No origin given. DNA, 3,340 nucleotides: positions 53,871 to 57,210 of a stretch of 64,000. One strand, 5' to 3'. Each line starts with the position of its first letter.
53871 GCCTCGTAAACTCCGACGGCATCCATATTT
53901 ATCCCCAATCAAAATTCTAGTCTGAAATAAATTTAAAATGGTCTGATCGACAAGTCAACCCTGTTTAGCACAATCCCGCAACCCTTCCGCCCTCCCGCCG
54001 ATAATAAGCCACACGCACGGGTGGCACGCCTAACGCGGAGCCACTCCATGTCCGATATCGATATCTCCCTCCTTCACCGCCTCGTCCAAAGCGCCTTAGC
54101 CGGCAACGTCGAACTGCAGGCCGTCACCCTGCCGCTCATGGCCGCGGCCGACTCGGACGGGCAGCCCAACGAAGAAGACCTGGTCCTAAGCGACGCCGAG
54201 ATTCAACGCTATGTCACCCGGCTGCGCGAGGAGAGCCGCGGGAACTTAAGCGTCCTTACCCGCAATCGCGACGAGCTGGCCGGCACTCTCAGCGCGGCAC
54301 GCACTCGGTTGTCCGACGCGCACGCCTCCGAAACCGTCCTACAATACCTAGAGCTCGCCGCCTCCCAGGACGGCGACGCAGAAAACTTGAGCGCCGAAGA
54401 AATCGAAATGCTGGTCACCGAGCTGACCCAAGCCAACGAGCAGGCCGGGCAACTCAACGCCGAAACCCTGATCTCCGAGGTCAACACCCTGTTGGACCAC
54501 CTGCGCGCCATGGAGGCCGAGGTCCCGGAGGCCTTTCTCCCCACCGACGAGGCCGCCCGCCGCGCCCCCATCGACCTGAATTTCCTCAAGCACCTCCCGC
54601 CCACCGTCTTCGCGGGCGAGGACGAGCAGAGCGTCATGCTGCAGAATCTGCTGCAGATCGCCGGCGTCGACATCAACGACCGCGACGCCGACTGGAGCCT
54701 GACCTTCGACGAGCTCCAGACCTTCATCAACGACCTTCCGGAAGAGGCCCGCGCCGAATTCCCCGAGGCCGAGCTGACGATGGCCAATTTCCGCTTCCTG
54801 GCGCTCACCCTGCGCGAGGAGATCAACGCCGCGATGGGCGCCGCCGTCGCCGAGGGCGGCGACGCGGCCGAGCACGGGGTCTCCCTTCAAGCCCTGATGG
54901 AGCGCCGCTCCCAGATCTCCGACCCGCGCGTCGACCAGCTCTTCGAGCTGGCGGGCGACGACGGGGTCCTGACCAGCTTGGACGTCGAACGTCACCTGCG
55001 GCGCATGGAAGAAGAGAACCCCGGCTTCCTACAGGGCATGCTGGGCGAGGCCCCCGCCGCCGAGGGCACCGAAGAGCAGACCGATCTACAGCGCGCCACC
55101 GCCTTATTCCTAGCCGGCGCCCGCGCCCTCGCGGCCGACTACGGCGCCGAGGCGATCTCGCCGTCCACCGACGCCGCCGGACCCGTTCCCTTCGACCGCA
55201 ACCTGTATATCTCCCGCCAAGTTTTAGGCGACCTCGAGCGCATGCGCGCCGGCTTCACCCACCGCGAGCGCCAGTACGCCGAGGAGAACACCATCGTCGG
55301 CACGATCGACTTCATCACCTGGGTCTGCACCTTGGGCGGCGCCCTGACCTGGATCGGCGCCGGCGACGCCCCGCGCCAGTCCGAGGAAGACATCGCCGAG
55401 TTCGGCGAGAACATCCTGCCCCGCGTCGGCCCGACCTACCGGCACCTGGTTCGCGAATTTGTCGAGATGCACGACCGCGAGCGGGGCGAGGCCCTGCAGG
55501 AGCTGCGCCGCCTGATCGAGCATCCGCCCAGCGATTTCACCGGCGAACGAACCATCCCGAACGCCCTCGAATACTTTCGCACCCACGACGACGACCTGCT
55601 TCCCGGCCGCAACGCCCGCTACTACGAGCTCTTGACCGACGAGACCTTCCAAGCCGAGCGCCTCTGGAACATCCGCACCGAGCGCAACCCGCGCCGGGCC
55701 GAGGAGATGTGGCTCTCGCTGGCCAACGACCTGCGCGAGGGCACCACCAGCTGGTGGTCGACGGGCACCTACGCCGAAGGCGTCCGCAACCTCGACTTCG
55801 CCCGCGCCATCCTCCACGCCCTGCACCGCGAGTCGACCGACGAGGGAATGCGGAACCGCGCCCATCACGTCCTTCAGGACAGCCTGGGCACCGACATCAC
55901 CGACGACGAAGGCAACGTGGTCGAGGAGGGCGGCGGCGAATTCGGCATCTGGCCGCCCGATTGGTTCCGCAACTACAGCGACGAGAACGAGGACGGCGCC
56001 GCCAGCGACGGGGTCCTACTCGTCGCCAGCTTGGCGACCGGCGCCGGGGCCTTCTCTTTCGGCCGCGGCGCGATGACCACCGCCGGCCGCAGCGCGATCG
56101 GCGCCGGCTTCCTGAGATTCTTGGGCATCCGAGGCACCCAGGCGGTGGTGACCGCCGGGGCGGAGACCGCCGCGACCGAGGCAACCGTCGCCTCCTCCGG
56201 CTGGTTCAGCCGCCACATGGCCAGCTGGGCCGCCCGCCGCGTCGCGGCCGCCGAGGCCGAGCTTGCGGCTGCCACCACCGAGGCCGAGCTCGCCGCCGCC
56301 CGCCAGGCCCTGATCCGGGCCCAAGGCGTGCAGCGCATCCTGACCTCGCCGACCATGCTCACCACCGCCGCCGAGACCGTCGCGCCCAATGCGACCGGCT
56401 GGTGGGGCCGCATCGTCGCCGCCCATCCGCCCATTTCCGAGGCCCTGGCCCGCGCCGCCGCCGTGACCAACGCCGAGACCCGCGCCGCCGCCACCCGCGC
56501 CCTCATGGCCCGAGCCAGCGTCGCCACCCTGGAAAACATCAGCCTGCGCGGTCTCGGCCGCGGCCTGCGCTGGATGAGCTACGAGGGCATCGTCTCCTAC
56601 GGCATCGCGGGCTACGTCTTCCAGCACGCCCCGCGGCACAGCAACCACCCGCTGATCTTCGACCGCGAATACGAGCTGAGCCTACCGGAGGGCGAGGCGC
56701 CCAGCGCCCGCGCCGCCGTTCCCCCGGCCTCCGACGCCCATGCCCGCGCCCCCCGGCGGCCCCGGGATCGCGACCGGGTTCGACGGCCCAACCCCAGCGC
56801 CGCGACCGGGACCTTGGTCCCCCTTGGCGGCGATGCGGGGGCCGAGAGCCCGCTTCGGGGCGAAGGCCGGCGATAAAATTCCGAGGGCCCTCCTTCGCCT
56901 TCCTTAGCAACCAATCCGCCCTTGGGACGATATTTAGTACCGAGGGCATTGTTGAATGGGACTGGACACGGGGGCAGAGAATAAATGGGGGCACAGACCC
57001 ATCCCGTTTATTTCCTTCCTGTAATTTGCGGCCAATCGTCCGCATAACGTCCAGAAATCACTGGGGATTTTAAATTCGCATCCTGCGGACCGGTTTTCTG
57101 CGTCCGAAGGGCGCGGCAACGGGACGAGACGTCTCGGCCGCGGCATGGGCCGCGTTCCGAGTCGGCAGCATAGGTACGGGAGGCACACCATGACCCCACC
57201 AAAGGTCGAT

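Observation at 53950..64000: Cluster of large ORFan genes built from duplicated modules (A, B1, B2, C1, C2) with no recognisable domains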

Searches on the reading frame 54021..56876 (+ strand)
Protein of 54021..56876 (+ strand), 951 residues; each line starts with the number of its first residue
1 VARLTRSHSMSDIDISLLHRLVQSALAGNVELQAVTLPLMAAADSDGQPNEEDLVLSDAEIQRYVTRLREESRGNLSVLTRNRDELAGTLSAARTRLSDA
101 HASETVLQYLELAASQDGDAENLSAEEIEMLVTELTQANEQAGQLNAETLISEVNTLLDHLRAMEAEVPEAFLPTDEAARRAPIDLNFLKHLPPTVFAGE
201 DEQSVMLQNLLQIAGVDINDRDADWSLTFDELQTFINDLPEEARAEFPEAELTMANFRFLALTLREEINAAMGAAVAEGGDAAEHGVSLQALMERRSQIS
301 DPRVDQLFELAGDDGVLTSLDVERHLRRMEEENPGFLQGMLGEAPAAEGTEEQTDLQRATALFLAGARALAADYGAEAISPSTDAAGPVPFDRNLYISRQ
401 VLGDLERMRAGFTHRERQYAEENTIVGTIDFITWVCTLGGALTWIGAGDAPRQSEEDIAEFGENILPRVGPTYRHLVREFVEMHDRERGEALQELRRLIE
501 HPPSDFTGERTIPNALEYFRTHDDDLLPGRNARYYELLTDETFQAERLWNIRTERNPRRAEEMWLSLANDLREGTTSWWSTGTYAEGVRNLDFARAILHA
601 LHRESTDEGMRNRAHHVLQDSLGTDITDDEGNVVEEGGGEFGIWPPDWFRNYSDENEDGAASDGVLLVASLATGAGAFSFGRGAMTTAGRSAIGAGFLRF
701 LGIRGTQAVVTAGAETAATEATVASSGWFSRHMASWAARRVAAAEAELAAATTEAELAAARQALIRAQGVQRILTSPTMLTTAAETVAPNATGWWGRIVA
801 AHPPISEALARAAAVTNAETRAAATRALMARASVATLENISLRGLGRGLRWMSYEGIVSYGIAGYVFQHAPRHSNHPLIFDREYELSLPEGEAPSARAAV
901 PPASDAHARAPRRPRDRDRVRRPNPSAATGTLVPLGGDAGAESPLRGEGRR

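Call 4: search_protein_families(library=pfam, proteins=[window:54021-56876:+], max_evalue=1)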
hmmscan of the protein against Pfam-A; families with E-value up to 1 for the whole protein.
window:54021-56876:+ (951 aa): 2 families
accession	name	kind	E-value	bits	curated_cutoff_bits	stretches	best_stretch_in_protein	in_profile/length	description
PF01095.25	Pectinesterase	-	0.25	10.5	27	1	412-432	132-152/298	Pectinesterase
PF06406.17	StbA_N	-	0.27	11.7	24.6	1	8-66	71-130/158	Plasmid segregation protein ParM, N-terminal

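Call 5: search_protein_families(library=ncbifam, proteins=[window:54021-56876:+], max_evalue=1)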
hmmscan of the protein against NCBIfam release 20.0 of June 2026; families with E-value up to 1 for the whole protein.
window:54021-56876:+ (951 aa): 0 families

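Call 24: find_homologous_proteins(query=window:54048-56876:+, max_evalue=0.001)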
Query window:54048-56876:+ (942 aa): 14 proteins with E <= 0.001 among 8000 candidates.
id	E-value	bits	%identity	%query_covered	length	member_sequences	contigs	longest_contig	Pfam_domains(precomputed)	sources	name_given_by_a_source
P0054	0.0e+0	2073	100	100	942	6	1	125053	-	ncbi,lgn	-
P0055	0.0e+0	1904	93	99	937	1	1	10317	-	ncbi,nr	ncbi:MAG: hypothetical protein IT572_02325 [Deltaproteobacteria bacterium]|nr:hypothetical protein [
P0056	0.0e+0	1817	93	94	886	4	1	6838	-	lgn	-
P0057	0.0e+0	1779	92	94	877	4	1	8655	-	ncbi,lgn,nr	ncbi:MAG: hypothetical protein IT573_03850 [Deltaproteobacteria bacterium]|nr:hypothetical protein [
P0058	0.0e+0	1533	78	95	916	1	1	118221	-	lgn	-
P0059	0.0e+0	1531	78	95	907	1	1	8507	-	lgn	-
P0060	0.0e+0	1359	71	95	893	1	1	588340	-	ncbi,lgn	ncbi:MAG: hypothetical protein U1F66_05065 [bacterium]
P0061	0.0e+0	1341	66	100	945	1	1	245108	-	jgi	-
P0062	0.0e+0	1327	68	95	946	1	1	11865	-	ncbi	-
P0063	6.2e-219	748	47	93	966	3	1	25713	-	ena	-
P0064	4.4e-199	682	44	98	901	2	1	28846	-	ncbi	-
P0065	1.3e-194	667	43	95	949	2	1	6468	-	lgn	-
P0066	7.0e-161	556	40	94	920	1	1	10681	-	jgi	-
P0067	2.9e-118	415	35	94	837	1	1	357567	-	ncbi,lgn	ncbi:MAG: hypothetical protein U1F66_12110 [bacterium]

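Call 25: find_encoding_contigs(protein=P0054, flank=10000, max_places=3)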
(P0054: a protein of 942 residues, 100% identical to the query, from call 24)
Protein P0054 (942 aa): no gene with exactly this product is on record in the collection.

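Call 26: find_encoding_contigs(protein=P0067, flank=10000, max_places=3)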
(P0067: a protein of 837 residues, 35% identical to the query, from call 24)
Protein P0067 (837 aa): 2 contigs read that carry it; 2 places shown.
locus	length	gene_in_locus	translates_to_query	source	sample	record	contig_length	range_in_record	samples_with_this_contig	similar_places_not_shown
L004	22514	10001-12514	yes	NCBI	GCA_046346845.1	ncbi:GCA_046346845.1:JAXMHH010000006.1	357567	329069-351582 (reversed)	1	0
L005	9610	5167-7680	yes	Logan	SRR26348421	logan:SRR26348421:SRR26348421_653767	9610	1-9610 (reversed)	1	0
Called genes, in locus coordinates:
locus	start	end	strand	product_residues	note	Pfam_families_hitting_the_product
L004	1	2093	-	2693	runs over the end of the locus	?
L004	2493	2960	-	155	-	-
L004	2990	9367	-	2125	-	PF02412:TSP_3 (weak), PF00526:Dicty_CTDC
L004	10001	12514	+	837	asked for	-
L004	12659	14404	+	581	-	-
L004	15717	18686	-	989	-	-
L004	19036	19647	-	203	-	-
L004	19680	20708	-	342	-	PF00005:ABC_tran, PF08352:oligo_HPY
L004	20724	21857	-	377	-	PF00005:ABC_tran (weak), PF13304:AAA_21 (weak), PF00005:ABC_tran, PF08352:oligo_HPY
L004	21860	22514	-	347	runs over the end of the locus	PF12911:OppC_N, PF00528:BPD_transp_1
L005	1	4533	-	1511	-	?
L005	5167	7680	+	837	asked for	-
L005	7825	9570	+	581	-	-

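Call 50: search_protein_families(library=pfam, proteins=[L004:12659-14404:+, L004:15717-18686:-], max_evalue=0.1)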
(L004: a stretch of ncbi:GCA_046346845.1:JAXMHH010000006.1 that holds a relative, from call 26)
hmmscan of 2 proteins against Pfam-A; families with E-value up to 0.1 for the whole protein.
L004:12659-14404:+ (581 aa): 0 families

L004:15717-18686:- (989 aa): 0 families

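Call 82: search_protein_families(library=padloc, proteins=[window:54048-56876:+], max_evalue=0.1)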
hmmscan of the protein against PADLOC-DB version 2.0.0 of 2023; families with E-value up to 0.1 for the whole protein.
window:54048-56876:+ (942 aa): 0 families

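Call 83: search_protein_families(library=phrogs, proteins=[window:54048-56876:+], max_evalue=0.1)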
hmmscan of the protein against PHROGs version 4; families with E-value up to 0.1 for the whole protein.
window:54048-56876:+ (942 aa): 0 families

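Call 86: find_encoding_contigs(protein=P0063, flank=10000, max_places=2)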
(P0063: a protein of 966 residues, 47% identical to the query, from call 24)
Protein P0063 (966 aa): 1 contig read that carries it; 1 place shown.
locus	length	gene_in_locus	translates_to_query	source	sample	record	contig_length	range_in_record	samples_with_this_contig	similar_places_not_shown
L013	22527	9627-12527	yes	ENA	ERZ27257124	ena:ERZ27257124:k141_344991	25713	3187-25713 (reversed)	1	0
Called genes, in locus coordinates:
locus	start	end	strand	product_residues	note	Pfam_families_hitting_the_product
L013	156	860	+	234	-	-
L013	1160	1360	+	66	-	PF09957:VapB_antitoxin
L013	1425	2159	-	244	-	-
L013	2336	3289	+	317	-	PF16811:TAtT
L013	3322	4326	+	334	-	PF03480:DctP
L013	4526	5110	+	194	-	PF04290:DctQ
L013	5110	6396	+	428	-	PF06808:DctM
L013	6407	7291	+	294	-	PF01545:Cation_efflux, PF16916:ZT_dimer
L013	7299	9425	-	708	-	-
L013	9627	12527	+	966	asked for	-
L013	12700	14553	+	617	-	-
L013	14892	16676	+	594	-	-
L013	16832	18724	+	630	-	-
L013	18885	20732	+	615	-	-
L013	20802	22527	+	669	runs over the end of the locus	-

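Call 87: find_encoding_contigs(protein=P0064, flank=10000, max_places=2)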
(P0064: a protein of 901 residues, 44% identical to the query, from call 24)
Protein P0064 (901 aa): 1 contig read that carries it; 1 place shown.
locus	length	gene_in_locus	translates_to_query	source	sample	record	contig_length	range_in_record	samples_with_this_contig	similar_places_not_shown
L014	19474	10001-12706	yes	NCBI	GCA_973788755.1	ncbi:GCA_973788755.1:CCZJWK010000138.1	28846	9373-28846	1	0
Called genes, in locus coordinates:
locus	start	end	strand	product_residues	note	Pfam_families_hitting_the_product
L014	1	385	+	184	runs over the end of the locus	PF00657:Lipase_GDSL, PF13472:Lipase_GDSL_2, PF17182:OSK (weak)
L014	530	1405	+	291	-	-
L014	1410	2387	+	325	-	PF00005:ABC_tran, PF13304:AAA_21 (faint)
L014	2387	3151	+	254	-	PF01061:ABC2_membrane, PF12698:ABC2_membrane_3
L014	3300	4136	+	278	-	-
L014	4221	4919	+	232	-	-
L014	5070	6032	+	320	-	PF16811:TAtT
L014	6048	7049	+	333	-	PF03480:DctP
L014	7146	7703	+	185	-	PF04290:DctQ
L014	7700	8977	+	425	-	PF06808:DctM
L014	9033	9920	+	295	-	PF01545:Cation_efflux, PF16916:ZT_dimer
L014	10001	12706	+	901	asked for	-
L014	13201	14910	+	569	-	-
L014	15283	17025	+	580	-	-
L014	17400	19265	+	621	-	-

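Call 93: search_solved_structures(query=A4, max_evalue=10)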
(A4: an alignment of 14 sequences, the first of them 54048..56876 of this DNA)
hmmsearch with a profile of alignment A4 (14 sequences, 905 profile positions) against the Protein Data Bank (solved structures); distinct sequences matched with E-value up to 10: 1.
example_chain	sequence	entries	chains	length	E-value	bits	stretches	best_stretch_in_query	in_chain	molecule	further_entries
4ki3_A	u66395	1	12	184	0.34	11.9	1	595-646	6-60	Outer-membrane lipoprotein carrier protein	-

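Call 109: search_protein_families(library=pfam, proteins=[L013:1425-2159:-, L013:7299-9425:-], max_evalue=0.001)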
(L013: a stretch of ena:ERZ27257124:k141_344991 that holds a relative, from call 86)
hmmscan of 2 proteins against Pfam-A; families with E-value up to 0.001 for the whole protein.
L013:1425-2159:- (244 aa): 0 families

L013:7299-9425:- (708 aa): 0 families

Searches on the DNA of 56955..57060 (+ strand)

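Call 115: build_rna_model(alignment_id=A8)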
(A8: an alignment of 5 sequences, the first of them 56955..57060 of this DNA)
Model R1 built from alignment A8 (5 sequences, 108 columns); structure: RNAalifold consensus.
model positions 107; base pairs 32; branch points 1; effective number of sequences 1.04; information 0.591 bits per position. Calibrated on 0.2 Mb of random sequence (short: E-values are rough).
structure used (alignment columns):
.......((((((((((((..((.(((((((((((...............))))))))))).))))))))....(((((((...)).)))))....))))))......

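Call 116: search_with_rna_model(model_id=R1, sources=[window, L001, L002, L003, L004, L005, L006, L007, L008, L009, L010, L011, L013, L014], max_evalue=1, show_alignments=0)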
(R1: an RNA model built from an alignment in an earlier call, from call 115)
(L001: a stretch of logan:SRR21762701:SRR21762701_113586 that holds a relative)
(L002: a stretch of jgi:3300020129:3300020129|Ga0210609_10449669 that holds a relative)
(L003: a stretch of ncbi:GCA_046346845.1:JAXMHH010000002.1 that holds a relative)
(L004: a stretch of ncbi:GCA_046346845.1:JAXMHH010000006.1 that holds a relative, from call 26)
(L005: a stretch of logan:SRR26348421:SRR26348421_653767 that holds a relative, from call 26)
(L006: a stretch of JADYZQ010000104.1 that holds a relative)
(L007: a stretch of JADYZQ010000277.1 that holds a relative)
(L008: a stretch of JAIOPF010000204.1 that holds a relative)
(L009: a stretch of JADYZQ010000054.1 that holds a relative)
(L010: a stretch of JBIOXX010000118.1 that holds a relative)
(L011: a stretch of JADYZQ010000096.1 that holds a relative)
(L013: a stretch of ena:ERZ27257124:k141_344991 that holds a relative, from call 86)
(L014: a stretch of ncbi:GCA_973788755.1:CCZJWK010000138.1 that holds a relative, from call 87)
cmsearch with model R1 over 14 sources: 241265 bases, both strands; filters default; matches with E-value up to 1: 5.
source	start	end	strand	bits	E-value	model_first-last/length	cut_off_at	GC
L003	7391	7497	+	125.8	9.9e-33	1-107/107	no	0.53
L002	9781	9887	+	122.7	7.2e-32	1-107/107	no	0.51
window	56955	57060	+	116.6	4.1e-30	1-107/107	no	0.51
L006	6526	6631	+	111.3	1.2e-28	1-107/107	no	0.49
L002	7666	7769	+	86.9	1e-21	1-107/107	no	0.5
